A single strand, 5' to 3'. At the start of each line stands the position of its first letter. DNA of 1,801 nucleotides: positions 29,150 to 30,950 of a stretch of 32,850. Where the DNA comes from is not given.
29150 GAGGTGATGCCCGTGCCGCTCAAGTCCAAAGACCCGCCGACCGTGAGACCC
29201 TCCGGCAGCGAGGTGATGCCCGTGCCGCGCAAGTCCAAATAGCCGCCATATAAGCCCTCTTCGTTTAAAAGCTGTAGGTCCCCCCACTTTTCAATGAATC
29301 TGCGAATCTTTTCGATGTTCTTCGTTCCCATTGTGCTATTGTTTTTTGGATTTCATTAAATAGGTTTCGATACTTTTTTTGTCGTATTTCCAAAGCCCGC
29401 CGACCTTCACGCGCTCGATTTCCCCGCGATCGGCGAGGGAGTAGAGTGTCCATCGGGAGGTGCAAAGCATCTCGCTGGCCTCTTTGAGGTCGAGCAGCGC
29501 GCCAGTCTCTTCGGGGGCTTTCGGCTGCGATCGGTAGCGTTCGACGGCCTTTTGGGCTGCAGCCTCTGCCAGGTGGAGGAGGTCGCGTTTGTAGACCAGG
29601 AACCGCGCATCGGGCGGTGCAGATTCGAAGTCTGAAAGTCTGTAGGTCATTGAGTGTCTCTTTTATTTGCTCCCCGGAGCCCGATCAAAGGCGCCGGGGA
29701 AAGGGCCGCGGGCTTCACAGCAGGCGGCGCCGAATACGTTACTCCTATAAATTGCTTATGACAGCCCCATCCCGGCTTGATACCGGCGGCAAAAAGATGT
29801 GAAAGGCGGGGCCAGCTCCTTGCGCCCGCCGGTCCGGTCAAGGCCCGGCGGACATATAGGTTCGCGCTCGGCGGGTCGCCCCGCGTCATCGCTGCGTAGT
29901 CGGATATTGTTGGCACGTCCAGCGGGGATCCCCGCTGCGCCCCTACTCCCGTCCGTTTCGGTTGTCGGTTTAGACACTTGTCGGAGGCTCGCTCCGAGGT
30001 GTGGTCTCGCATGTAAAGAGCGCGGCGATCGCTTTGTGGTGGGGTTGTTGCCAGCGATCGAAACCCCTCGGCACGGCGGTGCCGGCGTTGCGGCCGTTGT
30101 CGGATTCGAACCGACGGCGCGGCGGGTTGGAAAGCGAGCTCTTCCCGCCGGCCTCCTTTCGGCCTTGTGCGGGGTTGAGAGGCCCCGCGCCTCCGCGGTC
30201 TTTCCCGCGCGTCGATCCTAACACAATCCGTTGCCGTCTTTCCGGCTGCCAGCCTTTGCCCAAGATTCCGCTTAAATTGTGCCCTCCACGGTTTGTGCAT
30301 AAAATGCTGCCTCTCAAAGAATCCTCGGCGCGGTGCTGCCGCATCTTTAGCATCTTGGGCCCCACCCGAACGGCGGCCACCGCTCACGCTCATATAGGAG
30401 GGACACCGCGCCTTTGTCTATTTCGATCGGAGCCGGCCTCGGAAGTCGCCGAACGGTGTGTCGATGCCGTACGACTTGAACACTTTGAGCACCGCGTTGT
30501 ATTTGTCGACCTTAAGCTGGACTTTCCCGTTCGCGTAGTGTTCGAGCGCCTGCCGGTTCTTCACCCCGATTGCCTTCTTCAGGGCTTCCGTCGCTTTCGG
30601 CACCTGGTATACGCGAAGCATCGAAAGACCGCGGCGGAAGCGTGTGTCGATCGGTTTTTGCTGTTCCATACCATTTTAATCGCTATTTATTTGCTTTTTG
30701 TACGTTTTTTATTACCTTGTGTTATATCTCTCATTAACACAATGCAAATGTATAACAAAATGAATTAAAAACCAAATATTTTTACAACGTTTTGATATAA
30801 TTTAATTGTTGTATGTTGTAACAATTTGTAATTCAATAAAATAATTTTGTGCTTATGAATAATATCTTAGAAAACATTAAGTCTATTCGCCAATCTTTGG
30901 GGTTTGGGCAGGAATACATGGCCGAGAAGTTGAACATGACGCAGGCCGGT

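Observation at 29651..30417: A 767-nt GC-rich, ORF-free, hairpin-dense block in the early operon: candidate large structured RNA with a tRNA-like T-arm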

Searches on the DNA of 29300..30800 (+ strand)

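Call 7: search_rna_families(source=window, start=29300, end=30800, threshold=evalue, max_evalue=10)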
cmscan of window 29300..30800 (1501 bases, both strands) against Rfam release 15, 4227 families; matches with E-value up to 10: 1.
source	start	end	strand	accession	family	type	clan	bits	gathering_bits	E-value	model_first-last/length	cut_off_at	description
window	30592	30713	-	RF01478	rli47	Gene; sRNA;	-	14.1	200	0.41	1-508/508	no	Listeria sRNA rli47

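Call 8: search_dna_similar(query=window:29651-30417:+, collection=phages, mode=distant, max_evalue=0.01)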
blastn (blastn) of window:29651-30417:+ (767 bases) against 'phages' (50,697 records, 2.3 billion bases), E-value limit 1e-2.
No match.

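Call 55: search_rna_families(sources=[L005, L001], threshold=evalue, max_evalue=10)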
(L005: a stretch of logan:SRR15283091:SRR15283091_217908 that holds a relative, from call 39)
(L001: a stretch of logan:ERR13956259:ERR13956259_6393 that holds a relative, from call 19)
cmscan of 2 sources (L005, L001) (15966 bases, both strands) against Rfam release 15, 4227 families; matches with E-value up to 10: 5.
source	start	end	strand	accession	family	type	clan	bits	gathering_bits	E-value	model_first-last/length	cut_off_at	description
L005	1446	1542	+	RF04312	trpB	Cis-reg;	-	25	59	9.1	1-107/107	no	trpB ncRNA motif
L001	161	230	-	RF00106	RNAI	Gene; antisense;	-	24.3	47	0.73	1-102/102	no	RNAI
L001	79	191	+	RF02728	HrrF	Gene; sRNA;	-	22.6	77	3.6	1-116/116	no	Haemophilus regulatory RNA responsive to iron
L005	3596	3663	-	RF01905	HOTAIR_2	Gene; lncRNA;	-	21.9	60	0.15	1-69/69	no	HOTAIR conserved region 2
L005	5515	5554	-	RF01100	PK-BYV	Cis-reg;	-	21.9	50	0.81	1-40/40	no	3'-terminal pseudoknot in BYV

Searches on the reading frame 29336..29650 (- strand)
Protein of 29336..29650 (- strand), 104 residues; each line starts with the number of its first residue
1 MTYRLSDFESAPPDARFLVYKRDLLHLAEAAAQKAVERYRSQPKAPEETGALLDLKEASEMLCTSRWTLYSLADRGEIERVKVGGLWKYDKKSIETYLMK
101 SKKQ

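Call 10: search_protein_families(library=pfam, proteins=[window:29336-29650:-], max_evalue=0.1)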
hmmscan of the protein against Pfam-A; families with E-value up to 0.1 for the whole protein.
window:29336-29650:- (104 aa): 1 family
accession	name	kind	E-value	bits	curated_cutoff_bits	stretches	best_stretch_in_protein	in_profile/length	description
PF12728.13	HTH_17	-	1.1e-09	38.8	27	1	52-100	1-49/51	Helix-turn-helix domain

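Call 16: find_related_loci(query=window:29336-29650:-, collection=viral_contigs, flank=4000)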
Query window:29336-29650:- (104 aa) in viral_contigs; peptide patterns used: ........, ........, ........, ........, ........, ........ (x = any residue, [..] = any of these).
25 stretches matched a pattern, but none encodes a relative of the query by tblastn (E <= 1e-3).

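Call 18: find_encoding_contigs(protein=window:29336-29650:-, flank=5000, max_places=10)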
Protein window:29336-29650:- (104 aa): no gene with exactly this product is on record in the collection.

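Call 24: find_homologous_proteins(query=window:29336-29650:-, max_evalue=0.001)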
Query window:29336-29650:- (104 aa): 1 proteins with E <= 0.001 among 8 candidates.
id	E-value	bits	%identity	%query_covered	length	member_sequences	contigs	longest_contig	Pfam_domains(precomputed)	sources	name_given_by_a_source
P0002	7.1e-58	211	96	100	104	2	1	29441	PF12728.14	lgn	-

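Call 30: search_protein_families(library=phrogs, proteins=[window:29336-29650:-], max_evalue=0.01)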
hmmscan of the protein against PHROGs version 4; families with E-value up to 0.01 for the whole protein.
window:29336-29650:- (104 aa): 3 families
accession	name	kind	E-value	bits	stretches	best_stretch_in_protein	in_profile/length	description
phrog_66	-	integration and excision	5.1e-08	34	1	30-102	71-144/412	excisionase and transcriptional regulator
phrog_25665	-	integration and excision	0.0042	18.3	1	52-102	25-75/93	excisionase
phrog_7338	-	unknown function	0.0067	17.7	0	48-103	26-82/87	-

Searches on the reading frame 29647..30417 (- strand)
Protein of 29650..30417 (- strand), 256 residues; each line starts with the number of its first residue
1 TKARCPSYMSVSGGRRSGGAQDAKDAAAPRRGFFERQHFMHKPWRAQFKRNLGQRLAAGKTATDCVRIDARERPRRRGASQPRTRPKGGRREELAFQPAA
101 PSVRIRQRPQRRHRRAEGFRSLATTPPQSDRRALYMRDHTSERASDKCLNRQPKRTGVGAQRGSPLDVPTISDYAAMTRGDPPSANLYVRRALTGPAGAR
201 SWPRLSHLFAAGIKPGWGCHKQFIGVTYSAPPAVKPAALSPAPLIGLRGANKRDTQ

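Call 10: search_protein_families(library=pfam, proteins=[window:29647-30393:-], max_evalue=0.1)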
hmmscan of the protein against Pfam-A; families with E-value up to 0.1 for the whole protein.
window:29647-30393:- (248 aa): 0 families

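Call 15: find_homologous_proteins(query=window:29650-30417:-, max_evalue=0.01)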
Query window:29650-30417:- (256 aa): 1 proteins with E <= 0.01 among 4385 candidates.
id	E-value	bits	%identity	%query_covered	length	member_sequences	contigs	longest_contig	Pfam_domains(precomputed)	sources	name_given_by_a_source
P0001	1.1e-159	548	100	97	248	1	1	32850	-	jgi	-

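Call 30: search_protein_families(library=phrogs, proteins=[window:29647-30393:-], max_evalue=0.01)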
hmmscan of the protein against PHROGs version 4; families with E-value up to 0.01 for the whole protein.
window:29647-30393:- (248 aa): 0 families

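Call 84: search_protein_representatives(protein=window:29647-30393:-)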
Query: 248 residues. Proteins with E-value up to 0.001 (for the whole library): 1; up to 1e-10: 1; up to 1e-30: 1. The best 1 are listed.
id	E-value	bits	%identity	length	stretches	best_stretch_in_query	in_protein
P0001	2.9e-160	548.1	100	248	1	1-248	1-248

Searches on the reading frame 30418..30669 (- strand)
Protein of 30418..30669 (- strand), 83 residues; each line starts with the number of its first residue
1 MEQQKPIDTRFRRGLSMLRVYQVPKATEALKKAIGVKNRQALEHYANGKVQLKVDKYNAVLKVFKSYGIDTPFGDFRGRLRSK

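Call 10: search_protein_families(library=pfam, proteins=[window:30418-30669:-], max_evalue=0.1)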
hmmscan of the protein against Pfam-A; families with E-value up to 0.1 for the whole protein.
window:30418-30669:- (83 aa): 1 family
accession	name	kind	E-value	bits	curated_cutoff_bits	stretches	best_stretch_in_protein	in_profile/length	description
PF25071.1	DUF7795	-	0.033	14.6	27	1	9-63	33-87/123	Domain of unknown function (DUF7795)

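Call 17: find_related_loci(query=window:30418-30669:-, collection=viral_contigs, flank=4000)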
Query window:30418-30669:- (83 aa) in viral_contigs; peptide patterns used: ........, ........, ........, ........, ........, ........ (x = any residue, [..] = any of these).
3 stretches matched a pattern, but none encodes a relative of the query by tblastn (E <= 1e-3).

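Call 19: find_encoding_contigs(protein=window:30418-30669:-, flank=5000, max_places=10)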
Protein window:30418-30669:- (83 aa): 1 contig read that carries it; 1 place shown.
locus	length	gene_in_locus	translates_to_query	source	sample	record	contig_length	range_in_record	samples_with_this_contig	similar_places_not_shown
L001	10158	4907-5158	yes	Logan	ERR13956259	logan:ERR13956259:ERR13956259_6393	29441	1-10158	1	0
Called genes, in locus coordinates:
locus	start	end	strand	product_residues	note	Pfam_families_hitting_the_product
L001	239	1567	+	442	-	PF00589:Phage_integrase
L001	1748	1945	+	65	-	-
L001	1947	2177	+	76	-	PF16476:DUF5053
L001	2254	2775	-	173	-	PF10387:DUF2442, PF01381:HTH_3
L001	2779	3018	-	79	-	PF13711:DUF4160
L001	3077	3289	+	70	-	-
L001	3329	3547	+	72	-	-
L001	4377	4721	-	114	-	PF01381:HTH_3, PF12844:HTH_19 (weak)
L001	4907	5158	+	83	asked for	-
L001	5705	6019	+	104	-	PF12728:HTH_17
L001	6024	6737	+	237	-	-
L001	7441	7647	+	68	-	-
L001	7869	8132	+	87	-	-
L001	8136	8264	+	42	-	-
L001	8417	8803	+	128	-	-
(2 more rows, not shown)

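Call 30: search_protein_families(library=phrogs, proteins=[window:30418-30669:-], max_evalue=0.01)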
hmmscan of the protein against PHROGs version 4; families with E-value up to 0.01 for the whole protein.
window:30418-30669:- (83 aa): 0 families

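Call 32: find_homologous_proteins(query=window:30418-30669:-, max_evalue=0.01)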
Query window:30418-30669:- (83 aa): 2 proteins with E <= 0.01 among 2 candidates.
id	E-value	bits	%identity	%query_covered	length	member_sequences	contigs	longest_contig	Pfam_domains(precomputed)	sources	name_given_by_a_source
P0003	4.3e-47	175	100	100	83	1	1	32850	-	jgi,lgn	-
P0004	8.8e-37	142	82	100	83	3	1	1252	-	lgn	-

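Call 34: find_encoding_contigs(protein=P0004, flank=5000, max_places=10)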
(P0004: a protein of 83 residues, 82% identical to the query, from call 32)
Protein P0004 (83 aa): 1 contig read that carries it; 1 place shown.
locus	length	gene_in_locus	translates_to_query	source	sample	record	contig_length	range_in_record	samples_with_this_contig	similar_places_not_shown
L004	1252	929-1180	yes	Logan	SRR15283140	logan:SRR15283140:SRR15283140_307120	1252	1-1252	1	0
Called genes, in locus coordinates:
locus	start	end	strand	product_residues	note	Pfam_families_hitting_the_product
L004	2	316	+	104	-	?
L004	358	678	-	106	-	-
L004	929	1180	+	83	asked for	-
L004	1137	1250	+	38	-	?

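Call 38: list_cluster_members(proteins=[P0004, P0002, P0003, P0001])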
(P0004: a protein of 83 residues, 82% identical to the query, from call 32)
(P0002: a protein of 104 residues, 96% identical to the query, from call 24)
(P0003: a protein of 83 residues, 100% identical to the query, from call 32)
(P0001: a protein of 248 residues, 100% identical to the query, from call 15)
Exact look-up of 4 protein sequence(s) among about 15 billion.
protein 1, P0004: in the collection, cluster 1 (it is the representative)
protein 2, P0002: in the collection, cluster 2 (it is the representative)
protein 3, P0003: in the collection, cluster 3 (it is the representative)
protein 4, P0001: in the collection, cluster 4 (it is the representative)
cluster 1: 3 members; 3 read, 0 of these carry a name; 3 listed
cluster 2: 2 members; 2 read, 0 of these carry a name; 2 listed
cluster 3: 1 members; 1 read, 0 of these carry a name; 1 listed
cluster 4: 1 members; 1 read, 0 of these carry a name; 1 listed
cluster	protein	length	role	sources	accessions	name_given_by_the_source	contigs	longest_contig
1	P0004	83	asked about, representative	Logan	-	-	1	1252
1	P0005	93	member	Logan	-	-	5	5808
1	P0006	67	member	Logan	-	-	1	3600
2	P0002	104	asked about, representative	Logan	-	-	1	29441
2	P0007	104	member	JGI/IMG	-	-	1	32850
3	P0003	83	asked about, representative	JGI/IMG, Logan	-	-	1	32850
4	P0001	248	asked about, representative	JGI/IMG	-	-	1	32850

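Call 39: find_encoding_contigs(protein=P0005, flank=6000, max_places=10)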
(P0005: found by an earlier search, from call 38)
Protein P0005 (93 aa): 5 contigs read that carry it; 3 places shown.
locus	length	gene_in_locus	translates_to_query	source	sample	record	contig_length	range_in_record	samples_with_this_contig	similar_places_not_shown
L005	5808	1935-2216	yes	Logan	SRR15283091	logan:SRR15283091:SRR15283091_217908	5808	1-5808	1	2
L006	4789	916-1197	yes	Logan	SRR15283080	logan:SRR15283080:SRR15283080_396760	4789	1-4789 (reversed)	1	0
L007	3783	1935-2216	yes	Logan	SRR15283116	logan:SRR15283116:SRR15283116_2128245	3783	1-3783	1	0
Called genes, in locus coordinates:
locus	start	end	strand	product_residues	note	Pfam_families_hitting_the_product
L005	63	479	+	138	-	-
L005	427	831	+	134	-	-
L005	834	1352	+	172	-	-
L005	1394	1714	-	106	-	-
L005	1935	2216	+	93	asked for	-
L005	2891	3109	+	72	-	-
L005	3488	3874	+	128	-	-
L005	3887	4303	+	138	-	-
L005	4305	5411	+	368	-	PF12684:DUF3799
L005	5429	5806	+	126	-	?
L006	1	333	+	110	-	?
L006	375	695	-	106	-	-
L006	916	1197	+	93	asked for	-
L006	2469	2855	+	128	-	-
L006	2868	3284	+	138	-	-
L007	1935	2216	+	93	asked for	-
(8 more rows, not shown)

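Call 40: find_encoding_contigs(protein=P0006, flank=6000, max_places=10)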
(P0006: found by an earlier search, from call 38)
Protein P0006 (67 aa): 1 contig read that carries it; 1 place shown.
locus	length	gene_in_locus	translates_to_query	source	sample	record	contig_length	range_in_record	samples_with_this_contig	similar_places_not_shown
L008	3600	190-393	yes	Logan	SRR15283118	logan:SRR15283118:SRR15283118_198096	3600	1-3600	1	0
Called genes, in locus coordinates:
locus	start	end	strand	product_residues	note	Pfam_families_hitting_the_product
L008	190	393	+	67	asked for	-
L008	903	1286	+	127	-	-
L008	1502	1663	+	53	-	-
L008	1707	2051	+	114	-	-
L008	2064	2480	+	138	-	-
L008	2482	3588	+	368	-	PF12684:DUF3799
